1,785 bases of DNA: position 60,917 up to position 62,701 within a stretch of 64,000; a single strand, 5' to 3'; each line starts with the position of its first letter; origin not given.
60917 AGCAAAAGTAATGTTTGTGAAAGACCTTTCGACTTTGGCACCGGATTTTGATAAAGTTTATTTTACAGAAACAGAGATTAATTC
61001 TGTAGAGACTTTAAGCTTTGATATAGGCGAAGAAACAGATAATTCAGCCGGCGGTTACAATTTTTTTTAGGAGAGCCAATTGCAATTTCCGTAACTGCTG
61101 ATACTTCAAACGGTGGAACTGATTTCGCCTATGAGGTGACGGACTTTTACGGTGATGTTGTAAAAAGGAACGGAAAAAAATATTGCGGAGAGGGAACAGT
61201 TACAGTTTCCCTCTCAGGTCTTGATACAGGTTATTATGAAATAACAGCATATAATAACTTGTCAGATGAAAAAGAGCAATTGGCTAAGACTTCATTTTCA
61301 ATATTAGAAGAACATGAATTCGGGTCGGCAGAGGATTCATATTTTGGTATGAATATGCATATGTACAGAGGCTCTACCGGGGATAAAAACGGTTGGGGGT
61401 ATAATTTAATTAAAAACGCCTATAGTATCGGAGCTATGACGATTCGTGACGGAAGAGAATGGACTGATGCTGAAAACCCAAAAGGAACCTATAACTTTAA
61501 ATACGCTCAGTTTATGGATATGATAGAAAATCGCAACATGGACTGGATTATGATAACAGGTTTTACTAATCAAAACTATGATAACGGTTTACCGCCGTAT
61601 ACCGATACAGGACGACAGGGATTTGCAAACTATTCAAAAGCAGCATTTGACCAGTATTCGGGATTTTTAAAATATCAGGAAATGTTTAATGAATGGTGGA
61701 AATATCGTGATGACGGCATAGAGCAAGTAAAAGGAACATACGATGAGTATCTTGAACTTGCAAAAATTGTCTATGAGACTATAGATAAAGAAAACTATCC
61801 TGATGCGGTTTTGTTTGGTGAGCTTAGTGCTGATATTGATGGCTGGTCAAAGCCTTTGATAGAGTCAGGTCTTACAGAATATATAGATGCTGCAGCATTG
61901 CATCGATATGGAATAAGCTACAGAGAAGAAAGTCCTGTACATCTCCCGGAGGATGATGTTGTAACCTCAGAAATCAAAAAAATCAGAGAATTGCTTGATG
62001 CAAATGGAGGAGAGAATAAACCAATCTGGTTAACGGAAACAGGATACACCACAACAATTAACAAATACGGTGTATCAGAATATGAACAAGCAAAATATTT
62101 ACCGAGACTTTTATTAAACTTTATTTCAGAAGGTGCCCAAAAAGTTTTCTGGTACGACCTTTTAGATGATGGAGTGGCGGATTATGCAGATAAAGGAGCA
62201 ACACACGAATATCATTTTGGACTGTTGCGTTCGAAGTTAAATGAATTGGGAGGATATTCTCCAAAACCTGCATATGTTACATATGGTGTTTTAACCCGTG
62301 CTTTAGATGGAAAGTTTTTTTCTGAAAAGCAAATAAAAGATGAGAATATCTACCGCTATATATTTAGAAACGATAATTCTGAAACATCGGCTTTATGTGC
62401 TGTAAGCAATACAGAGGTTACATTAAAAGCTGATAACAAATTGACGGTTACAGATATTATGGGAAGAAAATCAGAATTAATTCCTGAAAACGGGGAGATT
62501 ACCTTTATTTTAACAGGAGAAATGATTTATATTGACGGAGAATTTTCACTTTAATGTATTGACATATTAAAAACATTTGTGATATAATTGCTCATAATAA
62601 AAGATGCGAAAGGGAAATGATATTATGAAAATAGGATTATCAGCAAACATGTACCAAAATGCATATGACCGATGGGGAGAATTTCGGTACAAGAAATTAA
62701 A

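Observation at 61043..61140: T8 tract at the junction of the 3-module protein and the hydrolase ORF; a one-base shift fuses them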

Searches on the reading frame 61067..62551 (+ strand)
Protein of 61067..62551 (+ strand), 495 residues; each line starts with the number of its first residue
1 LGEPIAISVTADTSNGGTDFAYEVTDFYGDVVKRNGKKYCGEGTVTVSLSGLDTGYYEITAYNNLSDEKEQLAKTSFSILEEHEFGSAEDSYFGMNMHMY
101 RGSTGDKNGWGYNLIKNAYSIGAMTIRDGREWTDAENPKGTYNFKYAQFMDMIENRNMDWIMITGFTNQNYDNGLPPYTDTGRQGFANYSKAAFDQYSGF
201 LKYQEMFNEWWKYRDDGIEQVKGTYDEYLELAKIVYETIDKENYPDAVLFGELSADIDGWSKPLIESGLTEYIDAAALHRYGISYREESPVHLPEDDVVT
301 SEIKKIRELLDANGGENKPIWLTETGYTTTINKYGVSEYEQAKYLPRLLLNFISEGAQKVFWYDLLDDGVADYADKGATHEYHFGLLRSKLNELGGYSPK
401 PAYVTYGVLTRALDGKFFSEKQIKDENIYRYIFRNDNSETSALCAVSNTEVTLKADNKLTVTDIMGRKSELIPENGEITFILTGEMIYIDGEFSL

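Call 6: search_protein_families(library=pfam, proteins=[window:61067-62551:+], max_evalue=0.01)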
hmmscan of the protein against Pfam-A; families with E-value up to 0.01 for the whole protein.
window:61067-62551:+ (495 aa): 0 families

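Call 13: find_homologous_proteins(query=window:61067-62551:+, max_evalue=1e-10)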
Query window:61067-62551:+ (495 aa): 14 proteins with E <= 1e-10 among 8000 candidates.
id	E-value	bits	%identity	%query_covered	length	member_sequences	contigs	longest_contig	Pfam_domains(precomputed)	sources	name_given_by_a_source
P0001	4.4e-265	898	90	86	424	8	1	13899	-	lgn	-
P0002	2.6e-260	883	77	99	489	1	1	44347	-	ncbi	-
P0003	7.0e-216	736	75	84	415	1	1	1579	-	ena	-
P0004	1.3e-189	649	61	98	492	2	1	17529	-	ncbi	-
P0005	4.1e-156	539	58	85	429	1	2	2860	-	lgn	-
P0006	4.4e-138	479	52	89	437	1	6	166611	-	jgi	-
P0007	7.4e-124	433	47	89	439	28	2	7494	-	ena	-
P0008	5.1e-117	410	68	54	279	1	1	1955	-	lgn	-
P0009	3.2e-107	378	45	97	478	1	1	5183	-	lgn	-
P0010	4.8e-98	347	42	91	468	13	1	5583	-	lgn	-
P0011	5.6e-98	347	43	91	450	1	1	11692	-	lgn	-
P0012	2.5e-89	319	42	84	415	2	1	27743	-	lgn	-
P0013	1.1e-88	317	41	84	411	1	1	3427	-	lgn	-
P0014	1.0e-50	191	31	90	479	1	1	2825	-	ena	-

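Call 15: find_encoding_contigs(protein=P0002, flank=10000, max_places=3)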
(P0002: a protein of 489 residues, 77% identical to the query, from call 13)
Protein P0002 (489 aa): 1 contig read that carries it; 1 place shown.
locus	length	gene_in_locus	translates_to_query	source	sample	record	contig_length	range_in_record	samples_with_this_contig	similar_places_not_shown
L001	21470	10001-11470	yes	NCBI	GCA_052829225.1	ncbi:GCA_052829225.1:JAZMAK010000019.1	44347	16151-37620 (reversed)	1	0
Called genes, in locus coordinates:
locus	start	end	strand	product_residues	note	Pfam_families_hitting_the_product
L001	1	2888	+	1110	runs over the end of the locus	PF00395:SLH, PF06452:CBM9_1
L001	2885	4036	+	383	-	-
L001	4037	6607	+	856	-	-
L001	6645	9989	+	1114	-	-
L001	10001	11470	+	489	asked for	-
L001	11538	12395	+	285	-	PF01261:AP_endonuc_2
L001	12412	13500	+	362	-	PF00149:Metallophos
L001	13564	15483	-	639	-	PF01301:Glyco_hydro_35, PF02449:Glyco_hydro_42, PF13364:BetaGal_ABD2 (faint), PF21317:BetaGal_ABD_1, PF21467:BetaGal_gal-bd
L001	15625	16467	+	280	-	PF02311:AraC_binding, PF00165:HTH_AraC, PF12833:HTH_18, PF00165:HTH_AraC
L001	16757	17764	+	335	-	PF18152:DAHP_snth_FXD, PF00793:DAHP_synth_1, PF03102:NeuB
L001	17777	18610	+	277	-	PF03446:NAD_binding_2, PF03807:F420_oxidored (weak), PF02153:PDH_N, PF20463:PDH_C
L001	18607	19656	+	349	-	PF00465:Fe-ADH, PF13685:Fe-ADH_2, PF01761:DHQ_synthase, PF24621:DHQS_C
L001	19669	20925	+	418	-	PF00275:EPSP_synthase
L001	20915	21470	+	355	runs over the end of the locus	PF01264:Chorismate_synt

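Call 16: find_encoding_contigs(protein=P0004, flank=10000, max_places=3)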
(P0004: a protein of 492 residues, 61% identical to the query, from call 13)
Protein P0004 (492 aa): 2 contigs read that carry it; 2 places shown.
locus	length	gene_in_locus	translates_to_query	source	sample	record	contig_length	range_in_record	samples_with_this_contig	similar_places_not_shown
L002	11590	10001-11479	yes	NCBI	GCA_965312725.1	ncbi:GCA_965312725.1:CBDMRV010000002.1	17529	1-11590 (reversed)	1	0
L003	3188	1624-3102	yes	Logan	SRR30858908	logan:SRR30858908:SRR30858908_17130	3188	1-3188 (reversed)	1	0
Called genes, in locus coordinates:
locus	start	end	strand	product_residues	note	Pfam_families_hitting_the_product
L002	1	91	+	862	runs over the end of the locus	-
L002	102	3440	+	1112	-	PF00395:SLH, PF06452:CBM9_1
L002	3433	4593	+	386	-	-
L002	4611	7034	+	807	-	-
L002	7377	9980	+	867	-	-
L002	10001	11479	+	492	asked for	-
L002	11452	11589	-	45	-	?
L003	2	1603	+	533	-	?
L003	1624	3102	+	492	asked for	-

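Call 21: find_encoding_contigs(protein=P0001, flank=6000, max_places=6)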
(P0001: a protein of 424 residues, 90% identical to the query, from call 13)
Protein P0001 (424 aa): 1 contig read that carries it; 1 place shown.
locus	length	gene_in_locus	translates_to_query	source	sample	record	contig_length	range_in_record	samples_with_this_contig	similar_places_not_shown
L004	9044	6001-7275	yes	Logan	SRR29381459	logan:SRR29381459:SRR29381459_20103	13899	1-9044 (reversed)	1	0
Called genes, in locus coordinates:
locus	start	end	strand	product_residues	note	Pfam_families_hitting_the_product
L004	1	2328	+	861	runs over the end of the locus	-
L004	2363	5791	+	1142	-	-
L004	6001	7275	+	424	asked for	-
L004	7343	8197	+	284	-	PF01261:AP_endonuc_2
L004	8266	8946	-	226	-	PF00702:Hydrolase, PF12710:HAD (faint), PF13419:HAD_2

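Call 22: find_encoding_contigs(protein=window:61136-62551:+, flank=3000, max_places=10)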
Protein window:61136-62551:+ (472 aa): no gene with exactly this product is on record in the collection.

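Call 24: find_encoding_contigs(protein=P0009, flank=4000, max_places=3)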
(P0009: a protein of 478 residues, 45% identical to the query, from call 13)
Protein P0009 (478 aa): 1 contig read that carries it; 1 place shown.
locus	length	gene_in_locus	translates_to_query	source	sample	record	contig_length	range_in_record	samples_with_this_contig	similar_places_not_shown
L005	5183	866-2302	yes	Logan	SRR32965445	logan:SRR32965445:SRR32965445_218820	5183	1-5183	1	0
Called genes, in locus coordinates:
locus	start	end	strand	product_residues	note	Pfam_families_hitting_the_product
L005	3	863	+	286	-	?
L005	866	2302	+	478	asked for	-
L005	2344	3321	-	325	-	PF00356:LacI, PF00532:Peripla_BP_1, PF13407:Peripla_BP_4, PF13377:Peripla_BP_3 (weak)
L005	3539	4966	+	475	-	PF02837:Glyco_hydro_2_N, PF00703:Glyco_hydro_2, PF02836:Glyco_hydro_2_C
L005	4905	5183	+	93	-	?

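Call 25: find_encoding_contigs(protein=P0006, flank=5000, max_places=3)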
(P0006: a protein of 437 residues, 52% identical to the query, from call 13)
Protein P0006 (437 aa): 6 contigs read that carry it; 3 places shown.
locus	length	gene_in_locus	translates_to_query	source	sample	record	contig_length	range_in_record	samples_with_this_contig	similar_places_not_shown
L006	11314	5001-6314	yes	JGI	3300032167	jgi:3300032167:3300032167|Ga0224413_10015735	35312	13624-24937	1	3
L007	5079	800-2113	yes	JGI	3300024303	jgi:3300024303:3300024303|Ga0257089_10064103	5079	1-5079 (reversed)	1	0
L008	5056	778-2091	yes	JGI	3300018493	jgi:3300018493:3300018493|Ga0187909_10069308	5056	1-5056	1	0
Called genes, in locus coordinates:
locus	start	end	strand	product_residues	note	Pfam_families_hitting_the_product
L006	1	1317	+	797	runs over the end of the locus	-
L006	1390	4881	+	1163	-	-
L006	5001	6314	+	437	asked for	-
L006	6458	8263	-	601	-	PF00702:Hydrolase, PF12710:HAD (weak), PF13419:HAD_2, PF00149:Metallophos (weak)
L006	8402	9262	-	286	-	PF01261:AP_endonuc_2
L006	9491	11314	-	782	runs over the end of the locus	PF13567:DUF4131, PF03772:Competence, PF00753:Lactamase_B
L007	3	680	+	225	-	?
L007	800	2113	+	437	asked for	-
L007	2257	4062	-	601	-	PF00702:Hydrolase, PF12710:HAD (weak), PF13419:HAD_2, PF00149:Metallophos (weak)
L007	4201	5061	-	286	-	PF01261:AP_endonuc_2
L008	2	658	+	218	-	?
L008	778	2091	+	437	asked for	-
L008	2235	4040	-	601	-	PF00702:Hydrolase, PF12710:HAD (weak), PF13419:HAD_2, PF00149:Metallophos (weak)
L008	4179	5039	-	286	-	PF01261:AP_endonuc_2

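Call 28: find_related_loci(query=A1, collection=genome_contigs, flank=5000)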
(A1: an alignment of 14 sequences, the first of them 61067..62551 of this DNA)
Query A1 (495 aa) in genome_contigs; peptide patterns used: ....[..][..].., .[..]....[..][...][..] (x = any residue, [..] = any of these).
247 stretches matched a pattern; 174 encode a relative of the query (tblastn E <= 1e-3); the best 80 are kept; 80 distinct loci.
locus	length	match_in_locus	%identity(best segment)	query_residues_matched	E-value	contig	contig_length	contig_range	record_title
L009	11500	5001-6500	61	1-495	0e+0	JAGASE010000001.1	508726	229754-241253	MAG: Clostridia bacterium isolate RGIG8725 Water_deer_Colon-4__c37, whole genome shotgun sequence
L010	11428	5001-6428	45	3-489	2e-133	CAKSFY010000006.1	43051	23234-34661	MAG: uncultured Clostridia bacterium isolate REFINED_METABAT215_TOP10_CONTIGS_1500_ASSEMBLY_K77_MERGED__Hadza_PheChl_Fib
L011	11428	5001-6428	46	3-489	1e-136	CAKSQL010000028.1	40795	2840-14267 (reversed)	MAG: uncultured Clostridia bacterium isolate REFINED_METABAT215_TOP10_CONTIGS_1500_ASSEMBLY_K77_MERGED__Hadza_MoBio_hadz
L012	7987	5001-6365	38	24-493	1e-89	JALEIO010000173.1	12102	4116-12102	MAG: Oscillospiraceae bacterium isolate SUG37 k141_9377246, whole genome shotgun sequence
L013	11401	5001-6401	34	22-492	2e-78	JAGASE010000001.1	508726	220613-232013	MAG: Clostridia bacterium isolate RGIG8725 Water_deer_Colon-4__c37, whole genome shotgun sequence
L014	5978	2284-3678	33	16-493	1e-72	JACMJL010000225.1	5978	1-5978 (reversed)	MAG: Clostridiaceae bacterium isolate ES-bin-163 ES-bin-163-contig-k141_8700855, whole genome shotgun sequence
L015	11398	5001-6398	34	24-494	3e-70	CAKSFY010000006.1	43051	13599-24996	MAG: uncultured Clostridia bacterium isolate REFINED_METABAT215_TOP10_CONTIGS_1500_ASSEMBLY_K77_MERGED__Hadza_PheChl_Fib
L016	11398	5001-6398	33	24-494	4e-69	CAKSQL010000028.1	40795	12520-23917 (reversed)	MAG: uncultured Clostridia bacterium isolate REFINED_METABAT215_TOP10_CONTIGS_1500_ASSEMBLY_K77_MERGED__Hadza_MoBio_hadz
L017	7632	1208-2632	29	16-493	4e-69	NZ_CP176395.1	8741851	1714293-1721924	Paenibacillus sp. MBLB4367 chromosome, complete genome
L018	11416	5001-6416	31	3-494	2e-66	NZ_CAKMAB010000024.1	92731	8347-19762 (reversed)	Paenibacillus pseudetheri strain CIP 111894, whole genome shotgun sequence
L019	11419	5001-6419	31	2-494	3e-66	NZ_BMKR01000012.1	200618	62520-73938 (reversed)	Paenibacillus albidus strain CGMCC 1.16134 sequence012, whole genome shotgun sequence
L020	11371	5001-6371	30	12-495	1e-60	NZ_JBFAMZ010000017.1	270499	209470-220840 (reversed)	Nonomuraea sp. NPDC049758 NPDC049758_33_C9.ctg-0017, whole genome shotgun sequence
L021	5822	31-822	41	228-490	4e-55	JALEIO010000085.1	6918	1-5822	MAG: Oscillospiraceae bacterium isolate SUG37 k141_7072872, whole genome shotgun sequence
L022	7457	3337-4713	31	10-494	2e-52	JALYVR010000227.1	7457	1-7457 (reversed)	MAG: Chloroflexota bacterium isolate LAG bin48 SD1463_NODE_6121_length_7457_cov_1.103001, whole genome shotgun sequence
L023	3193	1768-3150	30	8-494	8e-51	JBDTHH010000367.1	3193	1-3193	MAG: Ktedonobacteraceae bacterium isolate cluster2_bin.27 k127_4742726, whole genome shotgun sequence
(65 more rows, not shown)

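Call 32: find_related_loci(query=A1, collection=metagenome_contigs, flank=4000)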
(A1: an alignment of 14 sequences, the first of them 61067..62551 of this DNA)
Query A1 (495 aa) in metagenome_contigs; peptide patterns used: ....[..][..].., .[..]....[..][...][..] (x = any residue, [..] = any of these).
222 stretches matched a pattern; 155 encode a relative of the query (tblastn E <= 1e-3); the best 80 are kept; 79 distinct loci.
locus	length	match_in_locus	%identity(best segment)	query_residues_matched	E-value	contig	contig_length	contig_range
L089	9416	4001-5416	31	3-494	4e-67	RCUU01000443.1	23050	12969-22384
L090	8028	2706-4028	31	31-493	8e-57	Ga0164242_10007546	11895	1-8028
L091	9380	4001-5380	29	4-491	7e-50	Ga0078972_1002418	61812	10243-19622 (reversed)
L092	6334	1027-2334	29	47-493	4e-43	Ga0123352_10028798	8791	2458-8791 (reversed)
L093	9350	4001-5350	27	20-491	2e-39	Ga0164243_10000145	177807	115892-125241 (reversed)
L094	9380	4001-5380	29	4-491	7e-50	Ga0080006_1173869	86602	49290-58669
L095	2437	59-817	32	228-494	1e-29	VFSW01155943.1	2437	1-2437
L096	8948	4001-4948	28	93-430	2e-27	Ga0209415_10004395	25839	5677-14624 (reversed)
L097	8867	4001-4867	29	125-421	1e-27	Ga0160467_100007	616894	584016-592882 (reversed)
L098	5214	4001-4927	28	93-416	3e-27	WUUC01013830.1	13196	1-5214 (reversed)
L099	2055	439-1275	29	125-413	3e-27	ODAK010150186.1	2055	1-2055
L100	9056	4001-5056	26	83-450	1e-25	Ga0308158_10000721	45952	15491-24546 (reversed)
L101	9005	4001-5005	26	60-405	2e-25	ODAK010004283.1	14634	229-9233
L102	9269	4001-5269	23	41-489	2e-25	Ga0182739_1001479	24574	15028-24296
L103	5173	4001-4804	29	125-402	2e-25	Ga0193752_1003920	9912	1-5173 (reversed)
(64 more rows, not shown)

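Call 33: find_encoding_contigs(protein=P0012, flank=4000, max_places=2)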
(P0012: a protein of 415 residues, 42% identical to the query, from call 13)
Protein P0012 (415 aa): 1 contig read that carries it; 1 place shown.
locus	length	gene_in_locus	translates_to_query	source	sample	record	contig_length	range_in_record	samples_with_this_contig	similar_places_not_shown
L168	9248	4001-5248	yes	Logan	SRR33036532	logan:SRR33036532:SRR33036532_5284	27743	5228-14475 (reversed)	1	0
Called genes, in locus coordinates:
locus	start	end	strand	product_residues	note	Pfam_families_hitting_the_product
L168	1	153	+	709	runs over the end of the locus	-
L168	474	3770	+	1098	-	-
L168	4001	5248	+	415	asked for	-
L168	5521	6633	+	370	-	PF00149:Metallophos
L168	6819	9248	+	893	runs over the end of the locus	PF01074:Glyco_hydro_38N, PF07748:Glyco_hydro_38C, PF17677:Glyco_hydro38C2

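Call 34: find_encoding_contigs(protein=P0011, flank=4000, max_places=2)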
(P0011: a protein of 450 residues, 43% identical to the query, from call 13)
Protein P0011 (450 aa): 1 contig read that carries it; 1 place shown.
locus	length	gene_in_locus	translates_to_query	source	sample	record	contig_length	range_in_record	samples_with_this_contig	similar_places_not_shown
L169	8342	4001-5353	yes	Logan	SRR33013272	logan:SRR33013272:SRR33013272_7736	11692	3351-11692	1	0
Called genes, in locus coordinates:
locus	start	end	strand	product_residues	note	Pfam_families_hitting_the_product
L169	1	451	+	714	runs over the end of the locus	-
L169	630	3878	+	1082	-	-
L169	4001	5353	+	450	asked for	-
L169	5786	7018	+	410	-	PF01120:Alpha_L_fucos, PF14871:GHL6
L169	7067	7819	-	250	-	PF12833:HTH_18, PF00165:HTH_AraC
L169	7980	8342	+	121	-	?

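Call 35: find_encoding_contigs(protein=P0007, flank=4000, max_places=4)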
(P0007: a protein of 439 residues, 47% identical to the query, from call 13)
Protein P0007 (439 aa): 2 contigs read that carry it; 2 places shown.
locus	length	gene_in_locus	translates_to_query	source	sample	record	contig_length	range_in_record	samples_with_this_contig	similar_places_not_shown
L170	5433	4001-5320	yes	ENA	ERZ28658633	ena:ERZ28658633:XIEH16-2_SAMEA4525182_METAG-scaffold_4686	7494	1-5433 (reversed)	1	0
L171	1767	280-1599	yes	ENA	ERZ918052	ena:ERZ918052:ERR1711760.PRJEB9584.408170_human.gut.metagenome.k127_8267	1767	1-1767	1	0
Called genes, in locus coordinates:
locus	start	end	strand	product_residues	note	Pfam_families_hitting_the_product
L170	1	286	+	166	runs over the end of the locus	-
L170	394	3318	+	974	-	-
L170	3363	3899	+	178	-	-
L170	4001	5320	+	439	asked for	-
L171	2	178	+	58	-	?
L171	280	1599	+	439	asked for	-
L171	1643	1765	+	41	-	?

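Call 36: find_encoding_contigs(protein=P0010, flank=4000, max_places=2)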
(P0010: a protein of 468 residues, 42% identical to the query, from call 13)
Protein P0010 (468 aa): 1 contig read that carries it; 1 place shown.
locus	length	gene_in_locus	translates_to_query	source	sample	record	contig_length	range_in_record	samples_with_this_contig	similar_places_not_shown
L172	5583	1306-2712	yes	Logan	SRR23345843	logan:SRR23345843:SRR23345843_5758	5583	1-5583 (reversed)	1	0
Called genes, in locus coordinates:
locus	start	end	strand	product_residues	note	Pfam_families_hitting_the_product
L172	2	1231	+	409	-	?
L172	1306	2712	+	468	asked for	-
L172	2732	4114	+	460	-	PF01547:SBP_bac_1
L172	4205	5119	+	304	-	PF00528:BPD_transp_1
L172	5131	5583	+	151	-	?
